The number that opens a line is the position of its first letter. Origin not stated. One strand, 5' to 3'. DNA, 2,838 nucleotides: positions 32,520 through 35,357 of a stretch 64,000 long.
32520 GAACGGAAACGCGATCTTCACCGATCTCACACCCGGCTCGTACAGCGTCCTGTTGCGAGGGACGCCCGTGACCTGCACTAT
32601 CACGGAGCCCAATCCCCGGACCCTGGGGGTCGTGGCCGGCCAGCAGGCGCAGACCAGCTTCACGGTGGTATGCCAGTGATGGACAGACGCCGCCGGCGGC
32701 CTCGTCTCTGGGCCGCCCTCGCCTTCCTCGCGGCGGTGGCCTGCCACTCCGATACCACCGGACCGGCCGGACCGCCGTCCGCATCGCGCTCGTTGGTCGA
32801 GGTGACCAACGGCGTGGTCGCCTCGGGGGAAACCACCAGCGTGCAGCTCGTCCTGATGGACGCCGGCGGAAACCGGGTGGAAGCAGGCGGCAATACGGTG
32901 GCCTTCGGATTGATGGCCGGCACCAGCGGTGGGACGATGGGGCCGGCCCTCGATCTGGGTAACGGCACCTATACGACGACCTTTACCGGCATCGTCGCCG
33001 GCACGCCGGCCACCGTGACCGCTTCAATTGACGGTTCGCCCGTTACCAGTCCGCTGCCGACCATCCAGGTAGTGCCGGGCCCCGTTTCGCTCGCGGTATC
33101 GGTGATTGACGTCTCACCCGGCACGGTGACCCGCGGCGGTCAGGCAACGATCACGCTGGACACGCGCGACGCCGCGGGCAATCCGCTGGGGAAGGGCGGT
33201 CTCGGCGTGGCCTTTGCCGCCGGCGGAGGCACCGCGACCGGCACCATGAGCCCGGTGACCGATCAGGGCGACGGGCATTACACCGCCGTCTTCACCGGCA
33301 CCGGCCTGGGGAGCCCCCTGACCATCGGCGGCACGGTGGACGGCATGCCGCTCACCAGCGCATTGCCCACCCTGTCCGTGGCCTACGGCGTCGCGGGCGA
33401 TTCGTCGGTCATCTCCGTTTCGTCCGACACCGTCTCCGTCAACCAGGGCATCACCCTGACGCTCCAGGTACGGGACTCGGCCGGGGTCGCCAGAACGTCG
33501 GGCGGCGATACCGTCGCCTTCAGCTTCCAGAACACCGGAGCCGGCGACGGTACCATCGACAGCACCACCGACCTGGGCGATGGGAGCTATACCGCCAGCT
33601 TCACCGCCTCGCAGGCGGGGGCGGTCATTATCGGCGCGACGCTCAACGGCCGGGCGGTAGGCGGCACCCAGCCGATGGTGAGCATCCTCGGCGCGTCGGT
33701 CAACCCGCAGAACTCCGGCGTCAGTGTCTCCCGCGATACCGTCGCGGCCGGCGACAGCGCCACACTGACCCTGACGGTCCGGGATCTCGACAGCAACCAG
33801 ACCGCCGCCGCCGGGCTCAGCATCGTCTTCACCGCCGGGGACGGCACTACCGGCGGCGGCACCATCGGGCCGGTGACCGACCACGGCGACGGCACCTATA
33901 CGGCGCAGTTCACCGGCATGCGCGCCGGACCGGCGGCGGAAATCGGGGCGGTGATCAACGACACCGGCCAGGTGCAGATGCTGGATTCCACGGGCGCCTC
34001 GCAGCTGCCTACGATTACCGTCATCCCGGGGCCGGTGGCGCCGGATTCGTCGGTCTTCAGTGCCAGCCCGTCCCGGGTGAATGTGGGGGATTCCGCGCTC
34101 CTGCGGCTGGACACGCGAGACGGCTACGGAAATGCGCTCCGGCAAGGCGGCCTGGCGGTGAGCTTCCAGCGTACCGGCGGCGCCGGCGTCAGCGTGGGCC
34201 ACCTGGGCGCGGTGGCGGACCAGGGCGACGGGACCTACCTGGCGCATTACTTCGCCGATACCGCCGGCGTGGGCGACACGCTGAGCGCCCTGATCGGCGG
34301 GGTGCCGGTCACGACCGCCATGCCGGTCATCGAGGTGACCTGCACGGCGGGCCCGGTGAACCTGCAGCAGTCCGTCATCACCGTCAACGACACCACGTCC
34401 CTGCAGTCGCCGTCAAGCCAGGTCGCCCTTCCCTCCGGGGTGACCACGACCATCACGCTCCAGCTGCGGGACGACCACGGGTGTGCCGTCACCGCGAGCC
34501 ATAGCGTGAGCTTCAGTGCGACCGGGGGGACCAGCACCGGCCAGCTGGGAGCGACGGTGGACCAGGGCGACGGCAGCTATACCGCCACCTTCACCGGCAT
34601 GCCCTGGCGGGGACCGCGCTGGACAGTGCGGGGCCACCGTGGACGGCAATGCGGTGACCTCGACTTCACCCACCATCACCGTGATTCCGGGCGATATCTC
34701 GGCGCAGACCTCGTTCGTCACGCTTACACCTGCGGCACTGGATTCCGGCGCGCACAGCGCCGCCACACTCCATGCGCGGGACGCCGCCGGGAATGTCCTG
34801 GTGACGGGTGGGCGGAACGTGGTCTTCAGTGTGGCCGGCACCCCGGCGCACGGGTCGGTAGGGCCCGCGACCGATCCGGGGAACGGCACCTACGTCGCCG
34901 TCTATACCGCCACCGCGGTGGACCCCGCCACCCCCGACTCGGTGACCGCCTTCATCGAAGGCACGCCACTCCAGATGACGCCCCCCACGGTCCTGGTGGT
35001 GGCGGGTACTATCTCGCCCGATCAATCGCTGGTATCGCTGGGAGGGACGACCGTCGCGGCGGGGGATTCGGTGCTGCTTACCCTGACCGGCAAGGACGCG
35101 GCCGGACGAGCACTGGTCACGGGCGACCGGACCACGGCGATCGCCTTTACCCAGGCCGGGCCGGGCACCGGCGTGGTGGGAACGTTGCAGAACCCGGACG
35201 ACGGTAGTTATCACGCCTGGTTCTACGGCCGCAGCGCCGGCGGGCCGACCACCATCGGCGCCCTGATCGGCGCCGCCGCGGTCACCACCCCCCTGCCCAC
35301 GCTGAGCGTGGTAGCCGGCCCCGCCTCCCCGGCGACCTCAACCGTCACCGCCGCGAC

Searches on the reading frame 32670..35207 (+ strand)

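Call 45: search_protein_families(library=pfam, proteins=[window:32670-35207:+])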
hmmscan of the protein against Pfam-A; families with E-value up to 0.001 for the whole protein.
window:32670-35207:+ (845 aa): 5 families
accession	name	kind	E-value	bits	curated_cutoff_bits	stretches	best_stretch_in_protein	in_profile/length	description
PF09134.16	Invasin_D3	-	2.1e-61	205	33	6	40-127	4-89/98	Invasin, domain 3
PF00630.25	Filamin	-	1.1e-21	77.9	26.9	0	254-332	16-89/93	Filamin/ABP280 repeat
PF02369.22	Big_1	-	2.9e-14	53.4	34.9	1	41-124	3-84/93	Bacterial Ig-like domain (group 1)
PF16583.11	ZirS_C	-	1.7e-06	28.1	26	0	346-415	47-116/145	Zinc-regulated secreted antivirulence protein C-terminal domain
PF13584.12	BatD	-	0.00037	21.5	24.1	0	249-323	2-73/92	BatD DUF11 like domain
